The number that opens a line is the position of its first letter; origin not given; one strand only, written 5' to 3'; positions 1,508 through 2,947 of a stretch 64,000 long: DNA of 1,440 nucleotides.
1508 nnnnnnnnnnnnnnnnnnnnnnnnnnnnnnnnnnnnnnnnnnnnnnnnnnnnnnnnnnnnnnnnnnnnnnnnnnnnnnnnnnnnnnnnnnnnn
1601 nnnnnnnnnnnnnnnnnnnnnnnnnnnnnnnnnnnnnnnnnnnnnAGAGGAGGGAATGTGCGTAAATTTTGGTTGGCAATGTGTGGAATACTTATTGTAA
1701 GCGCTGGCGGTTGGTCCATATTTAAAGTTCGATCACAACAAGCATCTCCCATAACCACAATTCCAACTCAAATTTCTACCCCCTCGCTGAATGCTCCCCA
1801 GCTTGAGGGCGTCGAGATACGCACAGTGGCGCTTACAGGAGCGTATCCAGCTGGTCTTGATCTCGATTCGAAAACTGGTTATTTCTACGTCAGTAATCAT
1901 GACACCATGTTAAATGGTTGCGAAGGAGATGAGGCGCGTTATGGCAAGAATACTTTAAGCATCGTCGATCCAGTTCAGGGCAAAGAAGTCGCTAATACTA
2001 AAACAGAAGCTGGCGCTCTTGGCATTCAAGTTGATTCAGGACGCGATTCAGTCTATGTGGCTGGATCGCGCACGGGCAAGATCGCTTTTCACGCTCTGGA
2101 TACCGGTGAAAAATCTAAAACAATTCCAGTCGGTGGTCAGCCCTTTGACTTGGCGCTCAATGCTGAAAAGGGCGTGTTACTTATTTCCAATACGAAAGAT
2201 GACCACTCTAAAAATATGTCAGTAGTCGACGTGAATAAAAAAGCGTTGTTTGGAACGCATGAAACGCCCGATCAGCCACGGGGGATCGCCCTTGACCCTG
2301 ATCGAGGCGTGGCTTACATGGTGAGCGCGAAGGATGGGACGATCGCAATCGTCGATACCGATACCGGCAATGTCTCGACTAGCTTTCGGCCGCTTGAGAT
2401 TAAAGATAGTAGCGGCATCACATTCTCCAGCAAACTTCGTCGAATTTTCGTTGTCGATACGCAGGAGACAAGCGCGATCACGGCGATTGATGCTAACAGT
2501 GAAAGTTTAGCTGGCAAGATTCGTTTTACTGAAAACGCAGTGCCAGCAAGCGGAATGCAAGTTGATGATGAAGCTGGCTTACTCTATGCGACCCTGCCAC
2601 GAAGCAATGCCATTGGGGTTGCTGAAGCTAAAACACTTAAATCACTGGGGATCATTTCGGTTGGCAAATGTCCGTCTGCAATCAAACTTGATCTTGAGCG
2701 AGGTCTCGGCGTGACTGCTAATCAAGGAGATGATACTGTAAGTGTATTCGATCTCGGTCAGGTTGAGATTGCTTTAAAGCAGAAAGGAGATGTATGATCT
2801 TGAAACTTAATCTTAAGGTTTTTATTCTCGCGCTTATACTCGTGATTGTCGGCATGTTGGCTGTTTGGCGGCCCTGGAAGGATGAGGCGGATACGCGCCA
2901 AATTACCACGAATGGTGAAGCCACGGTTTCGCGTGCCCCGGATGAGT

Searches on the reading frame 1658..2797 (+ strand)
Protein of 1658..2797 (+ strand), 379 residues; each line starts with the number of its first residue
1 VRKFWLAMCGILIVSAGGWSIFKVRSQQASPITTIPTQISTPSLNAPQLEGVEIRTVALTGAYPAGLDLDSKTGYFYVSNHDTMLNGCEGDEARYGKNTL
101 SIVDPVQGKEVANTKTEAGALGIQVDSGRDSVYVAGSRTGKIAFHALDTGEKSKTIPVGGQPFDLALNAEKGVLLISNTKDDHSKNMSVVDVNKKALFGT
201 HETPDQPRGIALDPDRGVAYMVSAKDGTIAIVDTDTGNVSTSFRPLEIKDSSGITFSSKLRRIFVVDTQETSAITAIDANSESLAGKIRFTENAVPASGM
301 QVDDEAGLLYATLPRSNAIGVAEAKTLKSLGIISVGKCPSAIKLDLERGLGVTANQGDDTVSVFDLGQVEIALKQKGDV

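Call 18: search_protein_families(library=pfam, proteins=[window:1658-2797:+], max_evalue=0.0001)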
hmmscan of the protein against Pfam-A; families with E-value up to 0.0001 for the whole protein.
window:1658-2797:+ (379 aa): 1 family
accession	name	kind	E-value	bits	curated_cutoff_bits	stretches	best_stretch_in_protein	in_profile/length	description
PF10282.15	Lactonase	-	4.1e-05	23.4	21.7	0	207-369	193-323/344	Lactonase, 7-bladed beta-propeller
